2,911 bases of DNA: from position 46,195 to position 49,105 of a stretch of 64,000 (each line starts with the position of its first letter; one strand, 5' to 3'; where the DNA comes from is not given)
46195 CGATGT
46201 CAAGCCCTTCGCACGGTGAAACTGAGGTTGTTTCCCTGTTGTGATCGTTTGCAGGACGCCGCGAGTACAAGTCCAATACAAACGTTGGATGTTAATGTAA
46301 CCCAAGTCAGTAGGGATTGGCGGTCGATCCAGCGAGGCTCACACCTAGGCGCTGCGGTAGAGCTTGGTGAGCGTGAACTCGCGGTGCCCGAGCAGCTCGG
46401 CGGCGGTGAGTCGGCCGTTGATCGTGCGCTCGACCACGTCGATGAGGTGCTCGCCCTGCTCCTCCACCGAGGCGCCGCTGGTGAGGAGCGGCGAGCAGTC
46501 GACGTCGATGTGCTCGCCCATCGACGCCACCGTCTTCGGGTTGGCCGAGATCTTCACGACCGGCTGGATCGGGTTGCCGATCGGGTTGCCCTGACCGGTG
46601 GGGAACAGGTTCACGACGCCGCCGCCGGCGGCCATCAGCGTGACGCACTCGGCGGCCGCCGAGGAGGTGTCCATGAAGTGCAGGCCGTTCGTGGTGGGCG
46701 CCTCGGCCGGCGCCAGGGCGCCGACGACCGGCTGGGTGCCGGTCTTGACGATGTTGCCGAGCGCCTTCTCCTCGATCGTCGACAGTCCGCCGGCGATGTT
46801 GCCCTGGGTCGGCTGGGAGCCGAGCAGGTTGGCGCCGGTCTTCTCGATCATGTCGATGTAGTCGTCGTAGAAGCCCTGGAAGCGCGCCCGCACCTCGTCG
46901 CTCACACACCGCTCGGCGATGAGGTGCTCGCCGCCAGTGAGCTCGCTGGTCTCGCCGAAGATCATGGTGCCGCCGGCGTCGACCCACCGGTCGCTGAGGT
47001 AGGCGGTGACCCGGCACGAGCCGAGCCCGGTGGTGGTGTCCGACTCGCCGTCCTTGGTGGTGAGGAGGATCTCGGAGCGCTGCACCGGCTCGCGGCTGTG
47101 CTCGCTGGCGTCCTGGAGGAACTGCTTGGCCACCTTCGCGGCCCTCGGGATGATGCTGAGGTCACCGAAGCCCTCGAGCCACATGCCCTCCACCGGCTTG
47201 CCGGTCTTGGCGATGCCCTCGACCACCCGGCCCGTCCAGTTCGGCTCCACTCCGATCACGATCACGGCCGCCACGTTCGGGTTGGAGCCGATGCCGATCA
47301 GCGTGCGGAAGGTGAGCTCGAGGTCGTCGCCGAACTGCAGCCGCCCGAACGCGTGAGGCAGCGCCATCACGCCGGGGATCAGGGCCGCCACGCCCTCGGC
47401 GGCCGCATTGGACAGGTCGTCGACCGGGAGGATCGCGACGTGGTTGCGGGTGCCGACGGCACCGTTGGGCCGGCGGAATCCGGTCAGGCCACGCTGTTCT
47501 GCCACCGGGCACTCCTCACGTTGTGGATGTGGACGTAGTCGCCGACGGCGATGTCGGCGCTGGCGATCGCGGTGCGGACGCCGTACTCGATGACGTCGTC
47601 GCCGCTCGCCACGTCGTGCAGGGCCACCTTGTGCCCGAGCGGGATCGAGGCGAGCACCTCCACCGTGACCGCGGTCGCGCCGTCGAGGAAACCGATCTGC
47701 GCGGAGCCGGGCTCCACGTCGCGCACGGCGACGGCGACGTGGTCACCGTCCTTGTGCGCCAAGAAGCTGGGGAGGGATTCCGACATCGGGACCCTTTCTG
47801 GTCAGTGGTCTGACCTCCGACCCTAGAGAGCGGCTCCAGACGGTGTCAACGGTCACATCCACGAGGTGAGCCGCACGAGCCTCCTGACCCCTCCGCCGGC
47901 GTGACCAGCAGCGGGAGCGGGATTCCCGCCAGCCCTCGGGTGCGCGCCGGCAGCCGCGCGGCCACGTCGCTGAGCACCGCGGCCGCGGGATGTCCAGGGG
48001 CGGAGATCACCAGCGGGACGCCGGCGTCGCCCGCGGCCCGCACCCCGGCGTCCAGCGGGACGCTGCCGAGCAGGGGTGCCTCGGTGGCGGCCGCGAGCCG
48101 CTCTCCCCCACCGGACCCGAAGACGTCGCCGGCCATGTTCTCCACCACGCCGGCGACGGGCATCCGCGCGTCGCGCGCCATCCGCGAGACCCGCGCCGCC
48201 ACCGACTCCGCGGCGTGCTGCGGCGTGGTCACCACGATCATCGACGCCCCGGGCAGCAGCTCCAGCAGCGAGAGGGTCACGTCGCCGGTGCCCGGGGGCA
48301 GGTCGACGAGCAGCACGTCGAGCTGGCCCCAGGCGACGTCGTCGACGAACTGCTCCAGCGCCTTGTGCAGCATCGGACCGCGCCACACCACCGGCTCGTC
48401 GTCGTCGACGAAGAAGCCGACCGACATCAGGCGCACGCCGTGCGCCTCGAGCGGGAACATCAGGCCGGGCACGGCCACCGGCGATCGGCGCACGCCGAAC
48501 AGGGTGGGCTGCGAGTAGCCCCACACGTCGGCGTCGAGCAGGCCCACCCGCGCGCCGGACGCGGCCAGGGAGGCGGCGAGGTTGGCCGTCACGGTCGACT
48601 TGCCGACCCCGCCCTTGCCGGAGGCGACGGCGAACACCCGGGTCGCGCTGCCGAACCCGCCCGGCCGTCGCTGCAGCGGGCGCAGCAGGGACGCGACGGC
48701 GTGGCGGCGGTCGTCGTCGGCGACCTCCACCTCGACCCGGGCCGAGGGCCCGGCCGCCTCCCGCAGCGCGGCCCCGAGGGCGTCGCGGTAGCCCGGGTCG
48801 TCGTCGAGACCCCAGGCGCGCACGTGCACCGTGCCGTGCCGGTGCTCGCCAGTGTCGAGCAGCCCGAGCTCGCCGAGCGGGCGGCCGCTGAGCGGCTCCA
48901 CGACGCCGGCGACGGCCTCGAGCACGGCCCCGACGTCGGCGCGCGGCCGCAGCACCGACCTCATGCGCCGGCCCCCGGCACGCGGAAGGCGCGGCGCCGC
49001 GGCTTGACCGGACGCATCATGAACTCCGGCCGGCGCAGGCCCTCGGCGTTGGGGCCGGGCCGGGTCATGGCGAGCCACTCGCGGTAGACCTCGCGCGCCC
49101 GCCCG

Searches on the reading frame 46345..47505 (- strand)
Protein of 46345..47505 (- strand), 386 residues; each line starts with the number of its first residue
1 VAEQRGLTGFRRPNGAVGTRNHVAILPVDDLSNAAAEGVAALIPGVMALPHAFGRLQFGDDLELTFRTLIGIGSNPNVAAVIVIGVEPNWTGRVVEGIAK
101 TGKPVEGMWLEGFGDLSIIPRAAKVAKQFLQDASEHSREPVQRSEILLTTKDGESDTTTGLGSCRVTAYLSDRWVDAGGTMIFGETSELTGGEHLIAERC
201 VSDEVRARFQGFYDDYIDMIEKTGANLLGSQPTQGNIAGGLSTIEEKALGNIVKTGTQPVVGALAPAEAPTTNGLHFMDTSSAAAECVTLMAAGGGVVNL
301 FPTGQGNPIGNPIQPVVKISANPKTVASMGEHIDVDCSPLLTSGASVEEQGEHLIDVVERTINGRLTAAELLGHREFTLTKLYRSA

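Call 12: search_protein_families(library=pfam, proteins=[window:46345-47505:-], max_evalue=0.0001)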
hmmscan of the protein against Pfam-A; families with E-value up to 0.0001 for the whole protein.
window:46345-47505:- (386 aa): 2 families
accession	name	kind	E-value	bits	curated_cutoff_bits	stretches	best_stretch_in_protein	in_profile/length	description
PF20629.2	GD_AH_C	-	1.2e-75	254.5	26.8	1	144-383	2-240/242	D-galactarate/Altronate dehydratase, C-terminal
PF04295.18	GD_AH_second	-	8.2e-31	107.3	27.3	1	9-133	1-135/136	D-galactarate dehydratase/Altronate hydrolase, second domain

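Call 26: search_protein_families(library=ncbifam, proteins=[window:46345-47505:-], max_evalue=0.001)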
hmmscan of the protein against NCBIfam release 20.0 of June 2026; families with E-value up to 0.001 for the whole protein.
window:46345-47505:- (386 aa): 1 family
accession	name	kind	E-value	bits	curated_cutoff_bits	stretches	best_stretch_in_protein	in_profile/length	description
TIGR03248.1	galactar-dH20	equivalog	2.3e-39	135.2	730.85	1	7-365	107-484/507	galactarate dehydratase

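Call 68: search_dna_similar(query=window:46345-47505:-, collection=plasmids, mode=protein, max_rows=40, max_evalue=1e-20)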
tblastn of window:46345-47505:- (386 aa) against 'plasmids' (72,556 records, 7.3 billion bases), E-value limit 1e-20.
Records with a match: 460; places in all: 619; records where one place covers at least 80% of the query: 452.
Best place of each record, by identity: 60-80% 5; <60% 455.
By first word of the organism name: Ralstonia 137; Pseudosulfitobacter 47; Azospirillum 26; Rhizobium 22; Burkholderia 18; Klebsiella 16; Caballeronia 14; Paracoccus 13; Sulfitobacter 13; Paraburkholderia 12; and 70 more.
By predicted mobility (MOB-suite, as given by PLSDB): non-mobilizable 307; mobilizable 127; conjugative 26.
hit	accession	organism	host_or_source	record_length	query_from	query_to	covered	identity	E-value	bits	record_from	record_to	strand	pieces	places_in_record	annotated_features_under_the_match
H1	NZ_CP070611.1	Rhodococcus koreensis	cell culture,rhizosphere of apple ...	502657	1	386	100%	69.5%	3e-173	542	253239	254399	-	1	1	UxaA family hydrolase (x2)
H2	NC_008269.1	Rhodococcus jostii RHA1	-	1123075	1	386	100%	69.0%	2e-172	540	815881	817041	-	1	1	record has no annotation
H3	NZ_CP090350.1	Methylobacterium oryzae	single cell,soil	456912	7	386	98%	61.3%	3e-141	451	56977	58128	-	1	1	UxaA family hydrolase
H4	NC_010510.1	Methylobacterium radiotolerans JCM 2831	-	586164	7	383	98%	60.7%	2e-139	445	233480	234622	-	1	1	UxaA family hydrolase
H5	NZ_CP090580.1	Methylobacterium radiotolerans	Pure isolate,Urban soil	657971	7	383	98%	60.7%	6e-139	444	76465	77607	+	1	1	UxaA family hydrolase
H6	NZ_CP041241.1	Sinorhizobium mexicanum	Acaciella angustissima,cell culture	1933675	7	386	98%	59.4%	5e-137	438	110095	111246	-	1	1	none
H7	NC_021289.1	Caballeronia insecticola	-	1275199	7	386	98%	58.9%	9e-134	429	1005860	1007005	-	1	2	none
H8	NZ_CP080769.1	Cupriavidus pinatubonensis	genomic assembly,soil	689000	9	386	98%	58.9%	8e-131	421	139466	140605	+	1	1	UxaA family hydrolase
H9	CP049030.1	Rhodobacteraceae bacterium SC52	Apostichopus japonicus,pure ...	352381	9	386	98%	57.3%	6e-135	432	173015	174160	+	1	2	UxaA family hydrolase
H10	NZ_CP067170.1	Paracoccus aestuarii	cell culture,isolated from tidal flat ...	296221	7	386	98%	56.9%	3e-132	425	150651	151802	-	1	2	UxaA family hydrolase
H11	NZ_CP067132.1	Paracoccus seriniphilus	cell culture,washing water of Bugula ...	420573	7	386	98%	56.0%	2e-131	422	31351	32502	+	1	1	UxaA family hydrolase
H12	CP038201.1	Paracoccus ferrooxidans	single cell,bioreactor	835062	7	386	98%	55.7%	1e-131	423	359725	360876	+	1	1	D-galactarate dehydratase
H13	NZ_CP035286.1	Paracoccus versutus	whole organism,soil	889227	7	386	98%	55.7%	1e-131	423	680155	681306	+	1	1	UxaA family hydrolase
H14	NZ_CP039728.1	Bacillus sp. S3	whole organism,Contaminated Mine Soils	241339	7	377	96%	40.2%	2e-78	270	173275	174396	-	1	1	UxaA family hydrolase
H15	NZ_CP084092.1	Halomicrobium urmianum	cell culture,salt lake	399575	7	382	97%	39.4%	1e-64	230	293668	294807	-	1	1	UxaA family hydrolase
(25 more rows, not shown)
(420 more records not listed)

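Call 69: get_annotated_region(hit=H8, flank=9000)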
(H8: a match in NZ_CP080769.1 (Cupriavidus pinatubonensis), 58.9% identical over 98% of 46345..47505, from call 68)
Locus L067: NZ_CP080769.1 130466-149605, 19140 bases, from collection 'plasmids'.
description: Cupriavidus pinatubonensis strain HN-2 plasmid p2, complete sequence
organism: Cupriavidus pinatubonensis (NCBI taxid 248026)
taxonomy: Bacteria; Pseudomonadota; Betaproteobacteria; Burkholderiales; Burkholderiaceae; Cupriavidus; Cupriavidus pinatubonensis
host: -; source: genomic assembly,soil; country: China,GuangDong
typing (MOB-suite, as given by PLSDB): non-mobilizable
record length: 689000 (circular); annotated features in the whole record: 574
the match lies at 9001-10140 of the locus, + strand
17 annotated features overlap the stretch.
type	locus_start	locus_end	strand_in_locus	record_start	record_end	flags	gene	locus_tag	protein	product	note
CDS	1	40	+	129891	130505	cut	-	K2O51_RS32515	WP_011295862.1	helix-turn-helix domain-containing protein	-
CDS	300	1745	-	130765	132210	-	-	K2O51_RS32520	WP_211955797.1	IS1182 family transposase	-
CDS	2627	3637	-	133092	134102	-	-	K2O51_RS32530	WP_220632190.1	LacI family DNA-binding transcriptional regulator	-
CDS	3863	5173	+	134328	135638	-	hpsN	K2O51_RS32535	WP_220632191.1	sulfopropanediol 3-dehydrogenase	-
CDS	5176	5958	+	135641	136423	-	hpsO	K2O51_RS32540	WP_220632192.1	(S)-sulfopropanediol 2-dehydrogenase HpsO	-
CDS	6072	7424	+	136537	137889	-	-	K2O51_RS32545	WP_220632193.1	MFS transporter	GO:0055085 - transmembrane transport [Evidence IEA]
CDS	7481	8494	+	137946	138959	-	-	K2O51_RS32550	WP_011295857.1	galactitol-1-phosphate 5-dehydrogenase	-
CDS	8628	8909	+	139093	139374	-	-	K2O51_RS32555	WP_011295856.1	UxaA family hydrolase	-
CDS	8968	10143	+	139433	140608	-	-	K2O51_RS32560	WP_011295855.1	UxaA family hydrolase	-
CDS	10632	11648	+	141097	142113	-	-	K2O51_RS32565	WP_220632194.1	tripartite tricarboxylate transporter substrate binding protein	-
CDS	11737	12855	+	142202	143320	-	-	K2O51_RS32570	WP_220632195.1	Re/Si-specific NAD(P)(+) transhydrogenase subunit alpha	GO:1902600 - proton transmembrane transport [Evidence IEA]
CDS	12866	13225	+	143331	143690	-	-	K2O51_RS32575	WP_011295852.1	NAD(P) transhydrogenase subunit alpha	-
CDS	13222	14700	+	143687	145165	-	-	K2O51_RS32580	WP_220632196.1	NAD(P)(+) transhydrogenase (Re/Si-specific) subunit beta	-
CDS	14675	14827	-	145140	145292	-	-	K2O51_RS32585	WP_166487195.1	hypothetical protein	-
CDS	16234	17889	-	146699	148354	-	-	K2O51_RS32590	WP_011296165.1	acyl-CoA synthetase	-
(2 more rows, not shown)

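Call 70: get_annotated_region(hit=H1, flank=14000)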
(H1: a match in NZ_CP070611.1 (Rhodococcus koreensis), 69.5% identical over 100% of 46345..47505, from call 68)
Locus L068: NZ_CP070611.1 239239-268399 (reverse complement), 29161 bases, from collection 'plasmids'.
description: Rhodococcus koreensis strain R85 plasmid unnamed2, complete sequence
organism: Rhodococcus koreensis (NCBI taxid 99653)
taxonomy: Bacteria; Actinomycetota; Actinomycetes; Mycobacteriales; Nocardiaceae; Rhodococcus; Rhodococcus koreensis
host: -; source: cell culture,rhizosphere of apple plantlets grown in replant diseased soil; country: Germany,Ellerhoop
typing (MOB-suite, as given by PLSDB): non-mobilizable; replicon rep_cluster_313
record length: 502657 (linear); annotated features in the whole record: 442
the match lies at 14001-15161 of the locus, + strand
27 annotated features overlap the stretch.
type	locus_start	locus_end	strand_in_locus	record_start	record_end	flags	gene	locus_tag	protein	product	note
CDS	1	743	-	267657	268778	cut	-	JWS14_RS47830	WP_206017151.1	2-oxo acid dehydrogenase subunit E2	-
CDS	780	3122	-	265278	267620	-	-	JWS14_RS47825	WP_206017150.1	transketolase C-terminal domain-containing protein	-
CDS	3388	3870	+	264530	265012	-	-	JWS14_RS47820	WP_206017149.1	Lrp/AsnC family transcriptional regulator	-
CDS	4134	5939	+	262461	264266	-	-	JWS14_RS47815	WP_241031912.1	acetolactate synthase large subunit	GO:0009082 - branched-chain amino acid biosynthetic process [Evidence IEA]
CDS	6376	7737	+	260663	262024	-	-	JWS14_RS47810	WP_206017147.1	pentapeptide repeat-containing protein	-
CDS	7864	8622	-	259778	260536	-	-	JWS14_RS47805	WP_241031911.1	hypothetical protein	-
CDS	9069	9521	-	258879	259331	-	-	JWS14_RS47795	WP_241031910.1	hypothetical protein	-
CDS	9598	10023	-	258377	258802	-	-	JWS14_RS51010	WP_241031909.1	hypothetical protein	-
CDS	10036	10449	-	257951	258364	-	-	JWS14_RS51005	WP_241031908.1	hypothetical protein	-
CDS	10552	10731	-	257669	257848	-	-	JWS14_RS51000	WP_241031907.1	hypothetical protein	-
CDS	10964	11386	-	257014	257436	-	-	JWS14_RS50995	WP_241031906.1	hypothetical protein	-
CDS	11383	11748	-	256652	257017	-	-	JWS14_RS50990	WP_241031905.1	hypothetical protein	-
CDS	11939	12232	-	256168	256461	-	-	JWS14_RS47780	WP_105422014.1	hypothetical protein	-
CDS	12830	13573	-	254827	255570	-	-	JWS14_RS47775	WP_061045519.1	FadR/GntR family transcriptional regulator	-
CDS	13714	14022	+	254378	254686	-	-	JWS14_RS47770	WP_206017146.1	UxaA family hydrolase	-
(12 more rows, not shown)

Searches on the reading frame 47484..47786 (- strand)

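Call 12: search_protein_families(library=pfam, proteins=[window:47484-47786:-], max_evalue=0.0001)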
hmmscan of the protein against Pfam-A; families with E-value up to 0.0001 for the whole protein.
window:47484-47786:- (100 aa): 0 families

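Call 26: search_protein_families(library=ncbifam, proteins=[window:47484-47786:-], max_evalue=0.001)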
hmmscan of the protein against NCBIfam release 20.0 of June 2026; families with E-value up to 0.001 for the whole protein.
window:47484-47786:- (100 aa): 1 family
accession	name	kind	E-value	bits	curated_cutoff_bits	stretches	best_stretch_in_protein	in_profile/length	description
TIGR03248.1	galactar-dH20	equivalog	1.9e-07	29.9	730.85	1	13-91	7-79/507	galactarate dehydratase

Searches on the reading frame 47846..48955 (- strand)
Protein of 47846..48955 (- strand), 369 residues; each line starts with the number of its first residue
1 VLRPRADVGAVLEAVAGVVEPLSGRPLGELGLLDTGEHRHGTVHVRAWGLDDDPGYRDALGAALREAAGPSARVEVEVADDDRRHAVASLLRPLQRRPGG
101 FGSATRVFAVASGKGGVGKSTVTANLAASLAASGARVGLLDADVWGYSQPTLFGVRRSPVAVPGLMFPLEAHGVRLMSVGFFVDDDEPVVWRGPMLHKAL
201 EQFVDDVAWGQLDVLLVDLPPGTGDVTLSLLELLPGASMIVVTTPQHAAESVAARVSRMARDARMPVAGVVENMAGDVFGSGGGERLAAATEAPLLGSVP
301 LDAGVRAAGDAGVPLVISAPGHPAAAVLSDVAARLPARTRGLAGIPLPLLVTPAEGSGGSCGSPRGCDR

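Call 12: search_protein_families(library=pfam, proteins=[window:47846-48955:-], max_evalue=0.0001)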
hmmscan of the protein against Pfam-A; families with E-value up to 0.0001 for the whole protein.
window:47846-48955:- (369 aa): 6 families
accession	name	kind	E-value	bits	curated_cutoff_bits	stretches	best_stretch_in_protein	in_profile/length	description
PF10609.15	ParA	-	3e-79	266.4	27.1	1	105-335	3-245/246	NUBPL iron-transfer P-loop NTPase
PF01656.29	CbiA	-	1.8e-13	51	25.4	1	109-313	2-123/125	CobQ/CobB/MinD/ParA nucleotide binding domain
PF13614.12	AAA_31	-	1.9e-09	38.2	27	1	106-144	2-40/177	AAA domain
PF00142.24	Fer4_NifH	-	5.8e-08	33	25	0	112-143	6-37/271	4Fe-4S iron sulfur cluster binding proteins, NifH/frxC family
PF09140.17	MipZ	-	1.3e-06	28.4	20.7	1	108-220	3-108/262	ATPase MipZ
PF02374.21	ArsA_ATPase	-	7.1e-06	25.9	24.3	0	110-143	5-38/305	Anion-transporting ATPase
